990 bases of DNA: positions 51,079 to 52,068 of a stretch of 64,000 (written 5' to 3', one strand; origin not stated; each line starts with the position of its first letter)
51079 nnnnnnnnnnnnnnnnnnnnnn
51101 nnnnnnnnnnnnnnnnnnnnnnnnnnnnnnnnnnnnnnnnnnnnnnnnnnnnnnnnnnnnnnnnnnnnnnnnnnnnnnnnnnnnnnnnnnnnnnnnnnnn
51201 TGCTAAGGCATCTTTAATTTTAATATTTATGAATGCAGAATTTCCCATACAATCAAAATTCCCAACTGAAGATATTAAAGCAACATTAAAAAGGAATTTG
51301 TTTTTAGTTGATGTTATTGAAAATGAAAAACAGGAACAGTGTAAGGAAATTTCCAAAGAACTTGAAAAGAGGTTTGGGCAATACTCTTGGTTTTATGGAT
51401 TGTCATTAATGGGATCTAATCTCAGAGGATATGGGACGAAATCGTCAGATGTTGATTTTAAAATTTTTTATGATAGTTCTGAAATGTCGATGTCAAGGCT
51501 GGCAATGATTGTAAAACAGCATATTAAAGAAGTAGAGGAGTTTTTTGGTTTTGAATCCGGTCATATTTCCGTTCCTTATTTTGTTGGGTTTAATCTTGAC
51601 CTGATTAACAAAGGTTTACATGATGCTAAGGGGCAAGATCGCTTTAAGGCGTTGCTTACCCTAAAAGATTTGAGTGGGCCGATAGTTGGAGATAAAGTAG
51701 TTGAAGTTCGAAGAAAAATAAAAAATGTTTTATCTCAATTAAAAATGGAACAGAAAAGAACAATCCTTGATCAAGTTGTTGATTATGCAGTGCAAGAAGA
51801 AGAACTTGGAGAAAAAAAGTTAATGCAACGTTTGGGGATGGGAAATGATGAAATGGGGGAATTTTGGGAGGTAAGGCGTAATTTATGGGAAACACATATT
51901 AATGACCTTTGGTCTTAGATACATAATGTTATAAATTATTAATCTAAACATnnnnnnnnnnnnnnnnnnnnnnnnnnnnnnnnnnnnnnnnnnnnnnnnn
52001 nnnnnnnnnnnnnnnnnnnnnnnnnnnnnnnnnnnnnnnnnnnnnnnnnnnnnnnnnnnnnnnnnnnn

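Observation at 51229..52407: KNTase-like nucleotidyltransferase with HEPN-like Rx5-6H C-terminus co-transcribed with a Mur ligase and a DUF333 secreted protein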

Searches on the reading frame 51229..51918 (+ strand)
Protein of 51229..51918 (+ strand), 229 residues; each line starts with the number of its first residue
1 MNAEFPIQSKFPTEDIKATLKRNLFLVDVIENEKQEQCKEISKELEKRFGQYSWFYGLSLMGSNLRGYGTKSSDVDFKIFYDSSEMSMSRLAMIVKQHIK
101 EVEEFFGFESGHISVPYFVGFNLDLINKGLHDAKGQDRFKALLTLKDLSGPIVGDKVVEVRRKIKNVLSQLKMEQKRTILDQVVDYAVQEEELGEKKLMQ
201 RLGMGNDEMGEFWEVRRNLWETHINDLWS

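Call 3: search_protein_families(library=pfam, proteins=[window:51229-51915:+], max_evalue=1)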
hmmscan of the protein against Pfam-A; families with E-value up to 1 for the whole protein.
window:51229-51915:+ (229 aa): 4 families
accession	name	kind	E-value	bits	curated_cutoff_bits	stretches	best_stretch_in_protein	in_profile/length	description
PF22600.2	MTPAP-like_central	-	2.9e-05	24.6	27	1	31-86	19-70/139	Poly(A) RNA polymerase, mitochondrial-like, central palm domain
PF19088.6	TUTase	-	3.3e-05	24.1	25.8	1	30-117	35-122/138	TUTase nucleotidyltransferase domain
PF01909.29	NTP_transf_2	-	7e-05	23.6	21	1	39-108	2-67/93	Nucleotidyltransferase domain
PF18765.7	Polbeta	-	0.077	13.6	26.9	1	59-87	17-44/93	Polymerase beta, Nucleotidyltransferase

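Call 4: search_protein_families(library=ncbifam, proteins=[window:51229-51915:+], max_evalue=1)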
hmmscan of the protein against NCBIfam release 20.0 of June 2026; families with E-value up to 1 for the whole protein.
window:51229-51915:+ (229 aa): 1 family
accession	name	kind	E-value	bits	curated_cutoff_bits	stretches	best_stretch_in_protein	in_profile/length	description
NF047752.1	MntA_antitoxin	equivalog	0.024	14.5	60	1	59-95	11-45/106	type VII toxin-antitoxin system MntA family adenylyltransferase antitoxin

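Call 5: find_homologous_proteins(query=window:51229-51915:+, max_evalue=0.001)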
Query window:51229-51915:+ (229 aa): 3 proteins with E <= 0.001 among 117 candidates.
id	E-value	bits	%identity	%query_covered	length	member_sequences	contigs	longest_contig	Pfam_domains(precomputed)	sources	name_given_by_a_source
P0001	2.3e-133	461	90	100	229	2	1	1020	PF22600.3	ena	-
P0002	2.0e-63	232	49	97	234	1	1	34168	-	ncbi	-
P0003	3.6e-57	212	60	73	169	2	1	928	-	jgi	jgi:hypothetical protein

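Call 6: search_solved_structures(query=window:51229-51915:+, max_evalue=10, show_alignments=3)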
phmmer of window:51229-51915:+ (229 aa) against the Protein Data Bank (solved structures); distinct sequences matched with E-value up to 10: 6.
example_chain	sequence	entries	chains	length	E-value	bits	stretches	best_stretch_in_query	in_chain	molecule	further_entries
8oef_A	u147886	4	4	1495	0.0058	19.7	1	30-118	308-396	Terminal uridylyltransferase 7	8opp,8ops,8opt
4gri_A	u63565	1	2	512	0.17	14.9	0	101-177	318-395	Glutamate--tRNA ligase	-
8ftx_A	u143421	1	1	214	0.27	14.3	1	112-173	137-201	Flagella biosynthesis chaperone FlgN, Flagellar FliJ protein fusion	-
5jnb_A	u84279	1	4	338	0.54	13.3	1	56-101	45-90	Poly(A) RNA polymerase gld-2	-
4zrl_A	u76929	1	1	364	0.57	13.2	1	56-101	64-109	Poly(A) RNA polymerase gld-2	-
1uar_A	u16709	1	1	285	1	12.4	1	171-222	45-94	Rhodanese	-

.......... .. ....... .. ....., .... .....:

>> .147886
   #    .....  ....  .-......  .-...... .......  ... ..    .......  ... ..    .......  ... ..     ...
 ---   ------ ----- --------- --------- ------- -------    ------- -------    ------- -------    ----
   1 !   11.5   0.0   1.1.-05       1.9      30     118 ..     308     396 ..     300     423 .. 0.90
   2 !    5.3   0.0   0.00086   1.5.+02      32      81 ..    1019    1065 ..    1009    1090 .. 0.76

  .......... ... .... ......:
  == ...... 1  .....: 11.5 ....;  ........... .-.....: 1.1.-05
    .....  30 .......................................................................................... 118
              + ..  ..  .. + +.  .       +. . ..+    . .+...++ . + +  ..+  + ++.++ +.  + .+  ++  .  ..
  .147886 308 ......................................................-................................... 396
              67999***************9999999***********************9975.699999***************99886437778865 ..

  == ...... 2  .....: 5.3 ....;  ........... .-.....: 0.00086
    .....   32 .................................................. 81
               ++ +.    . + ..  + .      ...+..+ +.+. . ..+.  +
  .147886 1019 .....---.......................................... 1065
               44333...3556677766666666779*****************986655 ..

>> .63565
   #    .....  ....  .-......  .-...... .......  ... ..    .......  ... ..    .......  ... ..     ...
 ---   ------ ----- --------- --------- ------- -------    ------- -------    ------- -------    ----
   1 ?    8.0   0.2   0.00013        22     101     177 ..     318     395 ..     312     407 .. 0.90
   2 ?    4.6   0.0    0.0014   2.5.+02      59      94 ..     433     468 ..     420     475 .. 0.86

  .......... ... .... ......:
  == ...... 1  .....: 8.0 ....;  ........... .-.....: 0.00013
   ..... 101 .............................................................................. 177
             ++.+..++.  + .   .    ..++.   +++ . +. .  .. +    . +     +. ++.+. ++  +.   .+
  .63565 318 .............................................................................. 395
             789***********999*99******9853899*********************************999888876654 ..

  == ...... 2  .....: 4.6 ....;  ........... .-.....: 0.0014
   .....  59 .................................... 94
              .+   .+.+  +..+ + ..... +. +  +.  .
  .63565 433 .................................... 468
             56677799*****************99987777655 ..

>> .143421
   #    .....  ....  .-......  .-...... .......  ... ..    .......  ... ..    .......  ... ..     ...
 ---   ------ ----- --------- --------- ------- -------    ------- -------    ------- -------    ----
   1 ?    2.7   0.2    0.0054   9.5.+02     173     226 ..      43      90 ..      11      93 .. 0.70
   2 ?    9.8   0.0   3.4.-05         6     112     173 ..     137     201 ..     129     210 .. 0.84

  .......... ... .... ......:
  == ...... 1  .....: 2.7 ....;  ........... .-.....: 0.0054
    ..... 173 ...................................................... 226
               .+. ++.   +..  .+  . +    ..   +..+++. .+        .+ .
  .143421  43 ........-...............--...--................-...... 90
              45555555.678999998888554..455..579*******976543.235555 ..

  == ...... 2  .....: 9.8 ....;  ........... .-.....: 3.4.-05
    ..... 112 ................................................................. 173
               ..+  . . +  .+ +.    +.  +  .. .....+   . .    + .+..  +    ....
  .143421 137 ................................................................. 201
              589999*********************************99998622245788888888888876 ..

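Call 8: find_encoding_contigs(protein=P0002, flank=10000, max_places=6)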
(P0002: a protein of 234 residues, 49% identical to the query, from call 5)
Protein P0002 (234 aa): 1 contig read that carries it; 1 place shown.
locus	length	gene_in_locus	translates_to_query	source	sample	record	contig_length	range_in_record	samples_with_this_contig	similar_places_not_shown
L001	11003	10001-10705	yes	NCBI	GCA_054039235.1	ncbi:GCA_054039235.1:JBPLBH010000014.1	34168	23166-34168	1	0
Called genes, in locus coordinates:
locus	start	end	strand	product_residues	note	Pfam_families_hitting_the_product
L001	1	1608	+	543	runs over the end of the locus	PF01676:Metalloenzyme, PF06415:iPGM_N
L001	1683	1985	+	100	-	-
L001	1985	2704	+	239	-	PF00730:HhH-GPD, PF00633:HHH (faint)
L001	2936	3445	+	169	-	PF01569:PAP2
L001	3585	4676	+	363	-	PF02618:YceG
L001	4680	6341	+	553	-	PF09972:DUF2207, PF20990:DUF2207_C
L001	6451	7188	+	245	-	PF18306:LDcluster4, PF03641:Lysine_decarbox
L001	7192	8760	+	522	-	-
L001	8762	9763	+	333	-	PF02449:Glyco_hydro_42 (faint), PF02836:Glyco_hydro_2_C (weak), PF00331:Glyco_hydro_10 (faint)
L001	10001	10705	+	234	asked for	-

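Call 15: search_protein_families(library=padloc, proteins=[window:51229-51915:+], max_evalue=1)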
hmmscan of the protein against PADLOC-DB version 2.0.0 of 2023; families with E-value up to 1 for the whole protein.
window:51229-51915:+ (229 aa): 5 families
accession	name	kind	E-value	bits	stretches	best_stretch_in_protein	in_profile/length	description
PDLC04904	PDC-S09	-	0.0024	16.1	1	35-92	6-61/104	-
PDLC04903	PDC-S09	-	0.0053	15.1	1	35-84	4-55/108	-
PDLC03577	REase_II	-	0.0076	13.9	1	28-81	130-180/224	Type II restriction enzyme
PDLC04906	PDC-S09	-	0.008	14.5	1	38-91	11-60/98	-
PDLC04902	PDC-S09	-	0.013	13.8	1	57-86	23-52/97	-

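Call 16: search_protein_families(library=phrogs, proteins=[window:51229-51915:+], max_evalue=1)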
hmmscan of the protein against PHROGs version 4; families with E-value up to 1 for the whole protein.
window:51229-51915:+ (229 aa): 3 families
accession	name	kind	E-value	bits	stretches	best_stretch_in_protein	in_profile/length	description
phrog_388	-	DNA, RNA and nucleotide metabolism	0.013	15.6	1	59-91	42-74/351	nucleotidyltransferase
phrog_28438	-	unknown function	0.013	15.6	1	47-94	11-58/289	-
phrog_38879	-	unknown function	0.25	12.6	0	131-178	37-85/93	-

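Call 17: find_related_loci(query=A1, collection=genome_contigs, flank=8000)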
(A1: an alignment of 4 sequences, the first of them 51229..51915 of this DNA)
Query A1 (229 aa) in genome_contigs; peptide patterns used: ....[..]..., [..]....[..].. (x = any residue, [..] = any of these).
383 stretches matched a pattern, but none encodes a relative of the query by tblastn (E <= 1e-3).

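Call 18: search_protein_representatives(protein=window:51229-51915:+)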
Query: 229 residues. Proteins with E-value up to 0.001 (for the whole library): 111; up to 1e-10: 18; up to 1e-30: 4. The best 111 are listed.
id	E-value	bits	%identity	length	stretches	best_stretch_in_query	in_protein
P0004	1.8e-61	224.1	49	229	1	9-228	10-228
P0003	1.1e-57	211.7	60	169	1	61-228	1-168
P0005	1.8e-47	178.4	43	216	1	20-229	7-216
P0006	1.3e-39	152.6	39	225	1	20-228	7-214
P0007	3.2e-28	115.4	33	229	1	22-228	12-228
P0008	8.7e-19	84.6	29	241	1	14-228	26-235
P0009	6.7e-16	75.1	47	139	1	112-198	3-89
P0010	1.3e-15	74.2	29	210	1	21-229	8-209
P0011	2.4e-14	70.0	27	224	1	22-228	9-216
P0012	6.6e-13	65.4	27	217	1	18-228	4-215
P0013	7.7e-13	65.1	25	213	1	21-228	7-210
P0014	2.6e-12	63.4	26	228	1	21-228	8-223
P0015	3.2e-12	63.1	28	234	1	11-228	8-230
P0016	4.5e-12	62.6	25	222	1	22-227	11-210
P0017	4.7e-11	59.3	25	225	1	20-228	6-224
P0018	5.9e-11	59.0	27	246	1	19-225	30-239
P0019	6.8e-11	58.8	27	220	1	20-226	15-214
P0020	8.0e-11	58.5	25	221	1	20-228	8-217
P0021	2.8e-10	56.8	25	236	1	17-228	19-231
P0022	2.9e-10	56.7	30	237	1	32-226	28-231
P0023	1.8e-09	54.1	24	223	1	21-228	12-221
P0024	2.5e-09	53.6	26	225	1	23-221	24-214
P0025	3.5e-09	53.2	25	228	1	14-228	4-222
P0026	3.9e-09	53.0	26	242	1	10-228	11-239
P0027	4.3e-09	52.9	29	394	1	18-228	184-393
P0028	4.6e-09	52.8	25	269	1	22-228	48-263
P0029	4.7e-09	52.7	25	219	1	22-228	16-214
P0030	7.0e-09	52.2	28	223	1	11-228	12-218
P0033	1.2e-08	51.4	28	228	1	41-226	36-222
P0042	3.2e-08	50.0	28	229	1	31-226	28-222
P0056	1.7e-06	44.4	40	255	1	19-93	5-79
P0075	8.7e-06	42.1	22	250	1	20-224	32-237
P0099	1.7e-04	37.9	44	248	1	37-84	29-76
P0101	2.5e-04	37.3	28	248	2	137-228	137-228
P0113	8.7e-04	35.5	27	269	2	30-93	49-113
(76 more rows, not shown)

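Call 20: predict_structure(alignment_id=A1)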
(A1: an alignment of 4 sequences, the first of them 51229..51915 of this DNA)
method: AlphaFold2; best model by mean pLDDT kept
length: 229 residues; sequences in the alignment: 4
mean_pLDDT: 78.3   pTM: 0.75
mean pLDDT of the five models: 78.3, 75.7, 70.9, 57.5, 46.7
residues with pLDDT >= 90: 66; 70-90: 108; 50-70: 27; < 50: 28
segments of 3 or more residues with pLDDT < 50: 1-12, 28-33, 63-72
pLDDT, mean of each block of 10 residues (from residue 1): 33 59 59 62 89 88 45 70 89 92 86 81 90 81 89 83 92 91 90 75 81 89 87
secondary structure, 60 per line:
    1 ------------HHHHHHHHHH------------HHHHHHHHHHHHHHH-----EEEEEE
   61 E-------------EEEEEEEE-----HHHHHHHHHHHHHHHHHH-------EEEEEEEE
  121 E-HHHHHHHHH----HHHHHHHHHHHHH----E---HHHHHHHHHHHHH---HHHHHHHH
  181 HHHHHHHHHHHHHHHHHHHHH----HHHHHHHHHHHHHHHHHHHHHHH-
elements in order: H13-22 H35-49 E55-61 E75-82 H88-105 E113-121 H123-131 H136-148 H157-169 H173-201 H206-228

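Call 21: search_protein_families(library=pfam, alignment_id=A2, max_evalue=0.01)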
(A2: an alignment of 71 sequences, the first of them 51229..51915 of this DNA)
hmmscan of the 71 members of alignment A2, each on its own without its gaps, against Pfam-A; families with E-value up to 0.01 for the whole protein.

A. member 1, window:51229-51915:+ (229 aa): 3 families
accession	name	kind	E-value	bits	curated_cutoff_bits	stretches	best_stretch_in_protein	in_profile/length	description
PF22600.2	MTPAP-like_central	-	2.9e-05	24.6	27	1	31-86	19-70/139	Poly(A) RNA polymerase, mitochondrial-like, central palm domain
PF19088.6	TUTase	-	3.3e-05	24.1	25.8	1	30-117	35-122/138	TUTase nucleotidyltransferase domain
PF01909.29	NTP_transf_2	-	7e-05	23.6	21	1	39-108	2-67/93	Nucleotidyltransferase domain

B. families by the number of members that match (of 71 scanned): 14 families
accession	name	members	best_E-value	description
PF22600.2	MTPAP-like_central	56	1.5e-09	Poly(A) RNA polymerase, mitochondrial-like, central palm domain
PF18765.7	Polbeta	55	1.7e-08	Polymerase beta, Nucleotidyltransferase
PF01909.29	NTP_transf_2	52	1e-08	Nucleotidyltransferase domain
PF12633.13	Adenyl_cycl_N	3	0.00014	Adenylate cyclase NT domain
PF19088.6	TUTase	2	3.3e-05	TUTase nucleotidyltransferase domain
PF01992.21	vATP-synt_AC39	1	0.0004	ATP synthase (C/AC39) subunit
PF14767.12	RPA_interact_M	1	0.0017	Replication protein A interacting middle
PF05943.17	VipB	1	0.0021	EvpB/VC_A0108, tail sheath N-terminal domain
PF11363.13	DUF3164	1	0.0032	Protein of unknown function (DUF3164)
PF12995.12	DUF3879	1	0.0045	Domain of unknown function, E. rectale Gene description (DUF3879)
PF03070.21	TENA_THI-4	1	0.0062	TENA/THI-4/PQQC family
PF22095.1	BT_3535-like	1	0.0069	BT_3535-like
PF09166.15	Biliv-reduc_cat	1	0.0083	Biliverdin reductase, catalytic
PF19677.4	DUF6179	1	0.0086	Family of unknown function (DUF6179)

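Call 23: find_homologous_proteins(query=A2, max_evalue=0.001)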
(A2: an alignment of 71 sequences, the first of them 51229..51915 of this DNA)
Query A2 (71 sequences) (229 aa, profile of the alignment): 6 proteins with E <= 0.001 among 2777 candidates.
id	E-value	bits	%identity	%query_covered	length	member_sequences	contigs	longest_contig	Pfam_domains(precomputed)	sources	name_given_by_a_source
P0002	9.9e-54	200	49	97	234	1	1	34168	-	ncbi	-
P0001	1.7e-53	200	90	100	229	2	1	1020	PF22600.3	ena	-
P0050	1.4e-48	184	23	92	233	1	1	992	PF18765.8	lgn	-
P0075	8.6e-43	165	24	90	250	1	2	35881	-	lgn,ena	-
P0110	1.1e-37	148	21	92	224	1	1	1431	PF22600.3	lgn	-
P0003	1.3e-34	138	60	73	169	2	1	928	-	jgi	jgi:hypothetical protein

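Call 24: fold_search(model_id=the predicted structure, library=pdb)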
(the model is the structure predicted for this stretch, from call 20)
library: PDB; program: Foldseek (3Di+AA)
matches with E <= 10: 724; with E <= 0.001: 0
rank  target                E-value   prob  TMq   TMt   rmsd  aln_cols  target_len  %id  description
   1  3jyy_B                1.6e-02  0.80  0.25  0.22  18.3       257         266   14  SeMet LinB complexed with PPi (released 2009-11-03)
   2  3jyy_A                2.1e-02  0.72  0.24  0.22  18.3       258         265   14  SeMet LinB complexed with PPi (released 2009-11-03)
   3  7ae9_F                2.4e-02  0.97  0.29  0.43  10.2       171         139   15  Crystal structure of mono-AMPylated HEPN(R46E) toxin in complex with MNT antitoxin (released 2020-12-30)
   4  6fyx_D                2.4e-02  0.97  0.27  0.28   7.9       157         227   15  Structure of a partial yeast 48S preinitiation complex with eIF5 N-terminal domain (model C1) (released 2018-12-05)
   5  6sxj                  2.5e-02  0.72  0.24  0.22  13.9       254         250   13  Crystal structure of spectinomycin adenyltransferase AAD(9) from Enterococcus faecialis (released 2020-04-15)
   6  9bh5_AD               2.8e-02  0.98  0.29  0.31   7.6       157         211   16  High-resolution C. elegans 80S ribosome structure - class 1 (released 2024-09-04)
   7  5lzs_DD               2.8e-02  0.98  0.29  0.29   7.2       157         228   13  Structure of the mammalian ribosomal elongation complex with aminoacyl-tRNA, eEF1A, and didemnin B (released 2016-11-30)
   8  8xeo_B                3.1e-02  0.99  0.25  0.49   6.8       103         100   16  Crystal structure of MNT antitoxin (released 2024-12-18)
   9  7ae9_G                3.1e-02  0.96  0.29  0.41   9.9       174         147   16  Crystal structure of mono-AMPylated HEPN(R46E) toxin in complex with MNT antitoxin (released 2020-12-30)
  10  7oyc_D2               4.0e-02  0.96  0.27  0.27   9.0       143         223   17  Cryo-EM structure of the Xenopus egg 80S ribosome (released 2022-07-20)
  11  6az1_C                4.2e-02  0.77  0.22  0.24   9.6       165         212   14  Cryo-EM structure of the small subunit of Leishmania ribosome bound to paromomycin (released 2017-12-06)
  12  7ls1_q2               5.7e-02  0.87  0.26  0.26   9.1       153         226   19  80S ribosome from mouse bound to eEF2 (Class II) (released 2021-11-03)
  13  6zj3_SC               6.0e-02  0.95  0.28  0.29   7.7       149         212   15  Cryo-EM structure of the highly atypical cytoplasmic ribosome of Euglena gracilis (released 2020-10-07)
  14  9h3g_AA               6.0e-02  0.87  0.25  0.26   9.1       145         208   17  Structure of the Arabidopsis thaliana 80S ribosome in complex with P- and E-site tRNAs and mRNA (released 2026-02-04)
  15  8jdj_0                6.0e-02  0.82  0.24  0.26   8.2       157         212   17  Structure of the Human cytoplasmic Ribosome with human tRNA Asp(Q34) and mRNA(GAU) (released 2023-12-06)
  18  7ae9_H                6.4e-02  0.90  0.28  0.42   9.9       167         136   18  Crystal structure of mono-AMPylated HEPN(R46E) toxin in complex with MNT antitoxin (released 2020-12-30)
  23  7ae9_E                8.7e-02  0.77  0.26  0.37  14.6       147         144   15  Crystal structure of mono-AMPylated HEPN(R46E) toxin in complex with MNT antitoxin (released 2020-12-30)
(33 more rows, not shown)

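Call 25: find_encoding_contigs(protein=P0075, flank=8000, max_places=4)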
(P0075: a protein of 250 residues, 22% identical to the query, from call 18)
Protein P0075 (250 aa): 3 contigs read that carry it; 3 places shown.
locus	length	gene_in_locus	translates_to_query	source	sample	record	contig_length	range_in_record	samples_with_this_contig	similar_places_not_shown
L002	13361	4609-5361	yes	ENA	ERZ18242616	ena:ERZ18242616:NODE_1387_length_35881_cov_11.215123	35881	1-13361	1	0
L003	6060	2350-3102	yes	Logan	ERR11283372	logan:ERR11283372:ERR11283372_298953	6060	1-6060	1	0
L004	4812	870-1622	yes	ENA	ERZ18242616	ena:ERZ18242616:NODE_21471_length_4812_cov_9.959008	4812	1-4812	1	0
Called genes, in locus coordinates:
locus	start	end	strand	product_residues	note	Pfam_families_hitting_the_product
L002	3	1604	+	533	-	?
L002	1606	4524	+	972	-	PF04851:ResIII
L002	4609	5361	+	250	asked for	-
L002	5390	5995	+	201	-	-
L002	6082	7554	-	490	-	PF23335:Beta-prop_IFT80_2nd (weak)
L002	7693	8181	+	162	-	-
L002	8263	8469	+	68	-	-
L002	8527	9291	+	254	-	-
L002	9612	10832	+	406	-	PF00158:Sigma54_activat (faint), PF05496:RuvB_N, PF13191:AAA_16 (faint), PF00004:AAA, PF07724:AAA_2 (weak), PF07728:AAA_5, PF16193:AAA_assoc_2, PF12002:MgsA_C, +2 more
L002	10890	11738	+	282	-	-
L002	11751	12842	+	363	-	PF01098:FTSW_RODA_SPOVE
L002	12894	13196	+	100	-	-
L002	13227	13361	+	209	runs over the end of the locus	PF01386:Ribosomal_L25p, PF14693:Ribosomal_TL5_C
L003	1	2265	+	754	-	?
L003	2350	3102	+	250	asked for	-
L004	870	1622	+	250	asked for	-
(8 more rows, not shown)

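Call 32: find_related_loci(query=A3, collection=genome_contigs, flank=6000)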
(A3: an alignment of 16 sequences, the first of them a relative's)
Query A3 (242 aa) in genome_contigs; peptide patterns used: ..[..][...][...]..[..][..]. (x = any residue, [..] = any of these).
11 stretches matched a pattern; 1 encode a relative of the query (tblastn E <= 1e-3); 1 distinct loci.
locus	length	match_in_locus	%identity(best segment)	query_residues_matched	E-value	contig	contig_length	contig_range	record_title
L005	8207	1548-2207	39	1-241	2e-46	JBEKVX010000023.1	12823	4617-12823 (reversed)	MAG: Candidatus Staskawiczbacteria bacterium isolate SPRUCE 614 SPRUCE_614_23, whole genome shotgun sequence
